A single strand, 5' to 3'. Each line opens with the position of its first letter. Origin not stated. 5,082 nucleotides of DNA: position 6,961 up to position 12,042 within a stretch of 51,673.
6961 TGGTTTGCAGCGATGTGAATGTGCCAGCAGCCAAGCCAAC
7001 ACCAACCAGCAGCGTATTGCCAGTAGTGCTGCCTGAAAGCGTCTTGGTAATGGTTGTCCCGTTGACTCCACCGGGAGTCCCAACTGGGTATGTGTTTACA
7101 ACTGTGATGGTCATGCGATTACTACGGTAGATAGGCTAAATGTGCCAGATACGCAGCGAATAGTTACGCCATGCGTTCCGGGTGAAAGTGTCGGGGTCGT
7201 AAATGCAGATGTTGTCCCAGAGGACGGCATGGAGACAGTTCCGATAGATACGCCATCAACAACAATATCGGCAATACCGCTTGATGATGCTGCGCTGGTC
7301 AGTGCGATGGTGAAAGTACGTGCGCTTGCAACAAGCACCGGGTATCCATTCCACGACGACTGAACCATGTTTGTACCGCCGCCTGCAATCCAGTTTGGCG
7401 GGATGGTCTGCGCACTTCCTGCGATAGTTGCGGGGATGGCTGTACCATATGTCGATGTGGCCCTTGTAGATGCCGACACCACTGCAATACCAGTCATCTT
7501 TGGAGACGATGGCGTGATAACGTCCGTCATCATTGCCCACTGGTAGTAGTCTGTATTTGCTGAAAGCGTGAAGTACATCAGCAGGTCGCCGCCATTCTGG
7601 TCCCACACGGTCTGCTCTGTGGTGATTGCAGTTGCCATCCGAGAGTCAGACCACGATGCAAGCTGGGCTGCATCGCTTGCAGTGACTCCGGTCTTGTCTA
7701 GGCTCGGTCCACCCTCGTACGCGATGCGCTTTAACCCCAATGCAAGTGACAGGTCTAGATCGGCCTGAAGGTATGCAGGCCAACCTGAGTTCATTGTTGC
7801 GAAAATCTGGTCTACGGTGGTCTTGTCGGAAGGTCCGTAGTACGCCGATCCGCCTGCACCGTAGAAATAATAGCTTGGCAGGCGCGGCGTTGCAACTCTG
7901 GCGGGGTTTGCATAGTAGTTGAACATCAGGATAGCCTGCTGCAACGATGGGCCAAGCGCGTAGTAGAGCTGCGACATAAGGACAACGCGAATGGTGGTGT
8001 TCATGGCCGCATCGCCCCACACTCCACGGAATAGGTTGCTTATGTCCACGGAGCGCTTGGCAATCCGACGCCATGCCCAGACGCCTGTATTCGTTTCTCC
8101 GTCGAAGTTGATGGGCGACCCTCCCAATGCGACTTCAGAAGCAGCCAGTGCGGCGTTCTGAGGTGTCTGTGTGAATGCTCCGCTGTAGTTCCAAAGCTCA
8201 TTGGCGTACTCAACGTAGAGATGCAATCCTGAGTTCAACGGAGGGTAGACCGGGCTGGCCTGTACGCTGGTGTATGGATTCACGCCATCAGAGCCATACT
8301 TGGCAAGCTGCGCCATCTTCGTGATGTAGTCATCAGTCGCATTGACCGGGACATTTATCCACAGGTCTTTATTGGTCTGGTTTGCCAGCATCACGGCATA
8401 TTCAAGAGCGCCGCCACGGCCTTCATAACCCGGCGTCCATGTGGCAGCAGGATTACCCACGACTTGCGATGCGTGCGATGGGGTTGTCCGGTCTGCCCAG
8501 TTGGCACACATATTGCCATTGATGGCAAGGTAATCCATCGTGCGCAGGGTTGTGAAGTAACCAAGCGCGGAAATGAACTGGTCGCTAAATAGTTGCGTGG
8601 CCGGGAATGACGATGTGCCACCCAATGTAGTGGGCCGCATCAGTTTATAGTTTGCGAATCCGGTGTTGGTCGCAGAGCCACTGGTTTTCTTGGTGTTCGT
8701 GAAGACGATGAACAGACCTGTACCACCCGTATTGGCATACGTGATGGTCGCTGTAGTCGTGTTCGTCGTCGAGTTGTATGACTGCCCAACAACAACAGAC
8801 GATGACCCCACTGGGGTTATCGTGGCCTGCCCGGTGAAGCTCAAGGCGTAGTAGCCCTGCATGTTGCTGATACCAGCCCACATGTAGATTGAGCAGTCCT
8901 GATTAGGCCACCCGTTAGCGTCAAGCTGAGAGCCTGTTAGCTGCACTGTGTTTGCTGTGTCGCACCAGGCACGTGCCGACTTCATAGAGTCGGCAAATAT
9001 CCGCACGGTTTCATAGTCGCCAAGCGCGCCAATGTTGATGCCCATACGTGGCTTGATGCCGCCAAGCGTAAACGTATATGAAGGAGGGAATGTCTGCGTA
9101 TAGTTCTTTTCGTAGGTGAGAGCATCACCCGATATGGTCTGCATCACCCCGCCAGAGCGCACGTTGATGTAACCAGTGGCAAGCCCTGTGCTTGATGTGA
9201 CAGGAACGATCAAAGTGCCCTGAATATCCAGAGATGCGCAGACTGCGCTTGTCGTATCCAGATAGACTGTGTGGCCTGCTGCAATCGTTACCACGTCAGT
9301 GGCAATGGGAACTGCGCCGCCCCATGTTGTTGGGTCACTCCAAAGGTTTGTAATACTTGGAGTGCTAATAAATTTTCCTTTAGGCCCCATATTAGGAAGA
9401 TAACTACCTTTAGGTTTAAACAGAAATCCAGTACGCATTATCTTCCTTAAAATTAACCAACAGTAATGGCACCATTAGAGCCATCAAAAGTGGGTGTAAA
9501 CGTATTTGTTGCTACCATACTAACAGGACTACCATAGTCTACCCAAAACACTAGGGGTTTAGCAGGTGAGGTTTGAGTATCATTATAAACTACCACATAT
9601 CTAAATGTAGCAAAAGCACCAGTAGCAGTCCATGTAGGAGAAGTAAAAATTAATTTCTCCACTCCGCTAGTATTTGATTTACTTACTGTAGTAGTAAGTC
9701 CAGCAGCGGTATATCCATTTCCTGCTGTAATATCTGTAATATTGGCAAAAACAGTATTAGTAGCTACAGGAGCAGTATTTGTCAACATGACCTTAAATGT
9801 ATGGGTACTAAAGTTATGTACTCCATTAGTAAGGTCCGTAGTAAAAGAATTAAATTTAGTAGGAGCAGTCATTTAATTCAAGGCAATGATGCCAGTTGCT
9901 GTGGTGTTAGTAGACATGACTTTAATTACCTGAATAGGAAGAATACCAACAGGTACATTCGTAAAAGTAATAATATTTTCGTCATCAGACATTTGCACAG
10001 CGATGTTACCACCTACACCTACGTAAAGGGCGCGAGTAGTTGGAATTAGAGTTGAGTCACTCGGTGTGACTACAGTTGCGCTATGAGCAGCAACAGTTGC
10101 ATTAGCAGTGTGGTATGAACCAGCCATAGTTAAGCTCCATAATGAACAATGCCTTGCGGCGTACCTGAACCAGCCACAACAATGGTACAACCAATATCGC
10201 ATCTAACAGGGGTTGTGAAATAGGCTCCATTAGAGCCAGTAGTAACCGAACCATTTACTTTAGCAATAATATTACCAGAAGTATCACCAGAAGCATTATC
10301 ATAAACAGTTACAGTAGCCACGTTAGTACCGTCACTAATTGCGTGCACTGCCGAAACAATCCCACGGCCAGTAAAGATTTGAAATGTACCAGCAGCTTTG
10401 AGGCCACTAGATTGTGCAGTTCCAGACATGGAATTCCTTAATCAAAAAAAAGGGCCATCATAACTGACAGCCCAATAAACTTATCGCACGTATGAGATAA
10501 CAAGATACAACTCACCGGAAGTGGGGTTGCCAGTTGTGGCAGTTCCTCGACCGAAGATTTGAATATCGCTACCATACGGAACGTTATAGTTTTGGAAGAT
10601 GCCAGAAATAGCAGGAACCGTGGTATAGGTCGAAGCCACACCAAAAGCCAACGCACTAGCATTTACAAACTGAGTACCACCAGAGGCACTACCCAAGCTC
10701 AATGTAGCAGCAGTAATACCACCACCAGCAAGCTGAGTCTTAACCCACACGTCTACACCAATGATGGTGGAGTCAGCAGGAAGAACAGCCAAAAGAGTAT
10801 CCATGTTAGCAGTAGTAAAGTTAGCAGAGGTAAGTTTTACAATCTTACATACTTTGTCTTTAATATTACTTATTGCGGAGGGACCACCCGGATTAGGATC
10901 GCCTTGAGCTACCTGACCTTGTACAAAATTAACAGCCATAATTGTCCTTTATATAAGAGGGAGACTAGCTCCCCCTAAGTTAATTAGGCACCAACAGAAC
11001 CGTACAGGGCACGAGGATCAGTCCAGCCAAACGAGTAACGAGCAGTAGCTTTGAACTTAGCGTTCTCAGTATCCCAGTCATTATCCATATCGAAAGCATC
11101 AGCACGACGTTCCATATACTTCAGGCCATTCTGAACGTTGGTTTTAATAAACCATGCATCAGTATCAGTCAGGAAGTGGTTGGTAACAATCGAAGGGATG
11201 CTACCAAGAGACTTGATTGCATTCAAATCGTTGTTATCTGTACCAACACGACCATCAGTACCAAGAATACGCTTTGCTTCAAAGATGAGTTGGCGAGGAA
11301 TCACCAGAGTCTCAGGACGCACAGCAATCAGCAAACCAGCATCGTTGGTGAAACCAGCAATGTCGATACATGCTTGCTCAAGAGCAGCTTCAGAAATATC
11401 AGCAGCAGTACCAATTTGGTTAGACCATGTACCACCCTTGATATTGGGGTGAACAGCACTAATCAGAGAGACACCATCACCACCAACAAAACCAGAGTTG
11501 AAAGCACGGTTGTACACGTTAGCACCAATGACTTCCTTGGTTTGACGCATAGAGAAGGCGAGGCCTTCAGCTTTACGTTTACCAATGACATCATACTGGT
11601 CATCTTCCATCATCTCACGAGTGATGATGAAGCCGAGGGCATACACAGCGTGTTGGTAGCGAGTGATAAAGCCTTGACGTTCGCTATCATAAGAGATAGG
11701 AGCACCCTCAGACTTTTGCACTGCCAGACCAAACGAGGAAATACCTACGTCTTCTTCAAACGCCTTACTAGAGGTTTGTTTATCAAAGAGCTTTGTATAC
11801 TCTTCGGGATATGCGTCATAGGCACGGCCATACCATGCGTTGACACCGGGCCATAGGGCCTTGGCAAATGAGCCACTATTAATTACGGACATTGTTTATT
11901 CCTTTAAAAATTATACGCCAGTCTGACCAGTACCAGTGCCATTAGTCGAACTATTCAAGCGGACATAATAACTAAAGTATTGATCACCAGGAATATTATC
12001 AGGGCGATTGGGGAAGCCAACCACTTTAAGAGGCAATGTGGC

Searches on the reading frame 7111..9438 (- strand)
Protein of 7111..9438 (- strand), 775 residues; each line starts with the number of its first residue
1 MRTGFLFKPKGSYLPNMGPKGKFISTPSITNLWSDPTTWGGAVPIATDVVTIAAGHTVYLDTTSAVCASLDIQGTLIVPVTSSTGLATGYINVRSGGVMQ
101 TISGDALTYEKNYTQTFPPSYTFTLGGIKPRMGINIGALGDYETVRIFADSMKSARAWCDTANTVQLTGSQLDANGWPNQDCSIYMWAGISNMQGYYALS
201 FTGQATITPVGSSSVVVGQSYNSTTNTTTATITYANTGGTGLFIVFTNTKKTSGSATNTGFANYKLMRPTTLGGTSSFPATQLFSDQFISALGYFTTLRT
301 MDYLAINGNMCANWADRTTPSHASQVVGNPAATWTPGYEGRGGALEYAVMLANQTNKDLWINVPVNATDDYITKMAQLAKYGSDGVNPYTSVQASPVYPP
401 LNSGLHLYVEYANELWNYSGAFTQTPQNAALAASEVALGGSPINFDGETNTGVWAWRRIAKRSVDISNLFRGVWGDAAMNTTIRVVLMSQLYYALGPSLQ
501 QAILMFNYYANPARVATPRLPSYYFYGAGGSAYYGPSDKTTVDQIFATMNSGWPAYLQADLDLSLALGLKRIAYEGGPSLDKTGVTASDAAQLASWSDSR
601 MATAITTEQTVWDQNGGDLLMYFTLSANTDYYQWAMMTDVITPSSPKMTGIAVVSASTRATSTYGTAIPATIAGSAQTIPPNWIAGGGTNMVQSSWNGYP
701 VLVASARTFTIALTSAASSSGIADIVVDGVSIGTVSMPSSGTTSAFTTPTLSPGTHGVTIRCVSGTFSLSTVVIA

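Call 24: search_protein_families(library=pfam, max_evalue=0.01, proteins=[window:7111-9438:-])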
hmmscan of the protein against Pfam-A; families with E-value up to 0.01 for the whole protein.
window:7111-9438:- (775 aa): 1 family
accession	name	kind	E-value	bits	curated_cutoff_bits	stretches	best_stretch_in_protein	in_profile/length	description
PF10162.14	G8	-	1.4e-09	38.3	22.9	1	38-100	1-65/124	G8 domain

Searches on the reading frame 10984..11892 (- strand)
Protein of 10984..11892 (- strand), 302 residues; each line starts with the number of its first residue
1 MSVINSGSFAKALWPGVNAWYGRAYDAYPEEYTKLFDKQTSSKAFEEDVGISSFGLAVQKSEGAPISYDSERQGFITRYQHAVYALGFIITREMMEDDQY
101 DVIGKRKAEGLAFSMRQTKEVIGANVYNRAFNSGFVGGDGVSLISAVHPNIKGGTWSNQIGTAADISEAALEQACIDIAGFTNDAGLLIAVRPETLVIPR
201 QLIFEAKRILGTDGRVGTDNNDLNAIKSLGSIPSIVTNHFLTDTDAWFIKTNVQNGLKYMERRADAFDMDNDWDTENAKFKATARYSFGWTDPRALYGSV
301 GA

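Call 24: search_protein_families(library=pfam, max_evalue=0.01, proteins=[window:10984-11892:-])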
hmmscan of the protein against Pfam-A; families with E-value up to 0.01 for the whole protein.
window:10984-11892:- (302 aa): 2 families
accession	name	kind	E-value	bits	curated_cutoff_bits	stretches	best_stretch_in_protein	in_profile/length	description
PF25209.1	Phage_capsid_4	-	2.7e-11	44.7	27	1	23-297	22-260/262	Phage capsid protein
PF10124.15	Mu-like_gpT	-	3.1e-06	27.2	20.1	1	154-223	208-277/289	Mu-like prophage major head subunit gpT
